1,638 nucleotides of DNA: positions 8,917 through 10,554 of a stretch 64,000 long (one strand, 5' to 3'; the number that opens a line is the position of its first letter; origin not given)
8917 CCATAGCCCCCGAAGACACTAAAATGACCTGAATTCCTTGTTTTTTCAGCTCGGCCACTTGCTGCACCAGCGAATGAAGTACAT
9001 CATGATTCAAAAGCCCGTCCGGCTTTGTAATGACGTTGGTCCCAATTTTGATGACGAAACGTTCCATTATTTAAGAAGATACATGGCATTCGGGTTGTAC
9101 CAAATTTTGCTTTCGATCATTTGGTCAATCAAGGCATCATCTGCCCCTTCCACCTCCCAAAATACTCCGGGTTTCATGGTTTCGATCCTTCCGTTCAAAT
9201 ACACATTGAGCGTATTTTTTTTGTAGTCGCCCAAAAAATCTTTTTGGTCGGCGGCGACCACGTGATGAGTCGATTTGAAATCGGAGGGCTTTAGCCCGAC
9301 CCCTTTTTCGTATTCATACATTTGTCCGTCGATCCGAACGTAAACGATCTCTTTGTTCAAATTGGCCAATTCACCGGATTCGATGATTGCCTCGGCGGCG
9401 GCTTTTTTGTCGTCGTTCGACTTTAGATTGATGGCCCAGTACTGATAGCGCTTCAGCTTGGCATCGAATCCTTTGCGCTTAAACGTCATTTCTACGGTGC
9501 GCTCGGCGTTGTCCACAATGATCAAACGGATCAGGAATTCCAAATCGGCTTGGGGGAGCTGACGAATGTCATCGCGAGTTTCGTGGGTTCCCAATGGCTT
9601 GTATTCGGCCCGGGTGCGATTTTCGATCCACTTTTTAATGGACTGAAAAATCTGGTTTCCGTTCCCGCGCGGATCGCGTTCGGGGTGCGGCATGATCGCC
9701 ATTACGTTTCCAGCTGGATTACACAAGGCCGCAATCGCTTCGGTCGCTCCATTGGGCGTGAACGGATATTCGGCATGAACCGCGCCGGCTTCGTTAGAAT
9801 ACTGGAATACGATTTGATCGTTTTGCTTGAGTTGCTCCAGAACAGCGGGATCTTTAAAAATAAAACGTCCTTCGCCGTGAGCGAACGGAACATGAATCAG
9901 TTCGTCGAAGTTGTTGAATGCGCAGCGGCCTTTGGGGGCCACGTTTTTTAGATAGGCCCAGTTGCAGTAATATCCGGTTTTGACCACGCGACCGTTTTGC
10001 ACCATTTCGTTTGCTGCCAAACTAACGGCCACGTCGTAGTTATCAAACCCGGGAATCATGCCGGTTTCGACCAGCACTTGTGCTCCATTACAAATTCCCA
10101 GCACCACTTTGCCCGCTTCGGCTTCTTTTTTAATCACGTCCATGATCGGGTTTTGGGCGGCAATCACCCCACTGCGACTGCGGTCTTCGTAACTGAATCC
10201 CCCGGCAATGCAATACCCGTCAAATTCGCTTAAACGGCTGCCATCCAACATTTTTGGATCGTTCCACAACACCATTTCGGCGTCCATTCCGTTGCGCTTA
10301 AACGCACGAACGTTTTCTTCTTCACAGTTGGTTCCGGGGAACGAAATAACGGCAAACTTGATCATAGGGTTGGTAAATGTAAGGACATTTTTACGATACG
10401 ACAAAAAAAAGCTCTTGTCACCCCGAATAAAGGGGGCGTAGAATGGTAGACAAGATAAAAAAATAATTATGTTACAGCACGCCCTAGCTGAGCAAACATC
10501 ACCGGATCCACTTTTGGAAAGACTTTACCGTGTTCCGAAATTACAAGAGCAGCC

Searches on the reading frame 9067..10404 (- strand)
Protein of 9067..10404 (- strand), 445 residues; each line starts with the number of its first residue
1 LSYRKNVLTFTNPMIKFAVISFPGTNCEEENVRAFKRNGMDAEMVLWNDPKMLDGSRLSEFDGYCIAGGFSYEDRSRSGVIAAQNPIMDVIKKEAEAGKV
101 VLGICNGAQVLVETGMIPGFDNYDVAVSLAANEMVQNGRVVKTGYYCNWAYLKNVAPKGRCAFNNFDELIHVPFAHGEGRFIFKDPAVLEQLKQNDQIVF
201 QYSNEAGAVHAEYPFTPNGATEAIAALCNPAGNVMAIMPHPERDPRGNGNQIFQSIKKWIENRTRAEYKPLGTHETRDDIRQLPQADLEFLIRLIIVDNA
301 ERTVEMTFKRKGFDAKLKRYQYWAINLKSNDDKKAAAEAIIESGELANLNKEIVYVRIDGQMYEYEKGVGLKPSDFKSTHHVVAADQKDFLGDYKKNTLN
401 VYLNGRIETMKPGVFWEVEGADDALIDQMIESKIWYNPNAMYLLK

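Call 38: search_protein_families(library=pfam, proteins=[window:9067-10404:-], max_evalue=0.001)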
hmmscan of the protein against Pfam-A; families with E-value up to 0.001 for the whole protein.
window:9067-10404:- (445 aa): 4 families
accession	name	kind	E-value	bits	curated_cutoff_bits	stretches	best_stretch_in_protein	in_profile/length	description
PF13507.12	GATase_5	-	4.4e-50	170.6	27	1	16-254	3-239/260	CobB/CobQ-like glutamine amidotransferase domain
PF01965.30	DJ-1_PfpI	-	6.1e-05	23.3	26.6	1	58-119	59-115/165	DJ-1/PfpI family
PF00117.34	GATase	-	6.7e-05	23.1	22.8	1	32-115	14-89/190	Glutamine amidotransferase class-I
PF07685.20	GATase_3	-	0.00014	22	27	1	55-114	34-91/196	CobB/CobQ-like glutamine amidotransferase domain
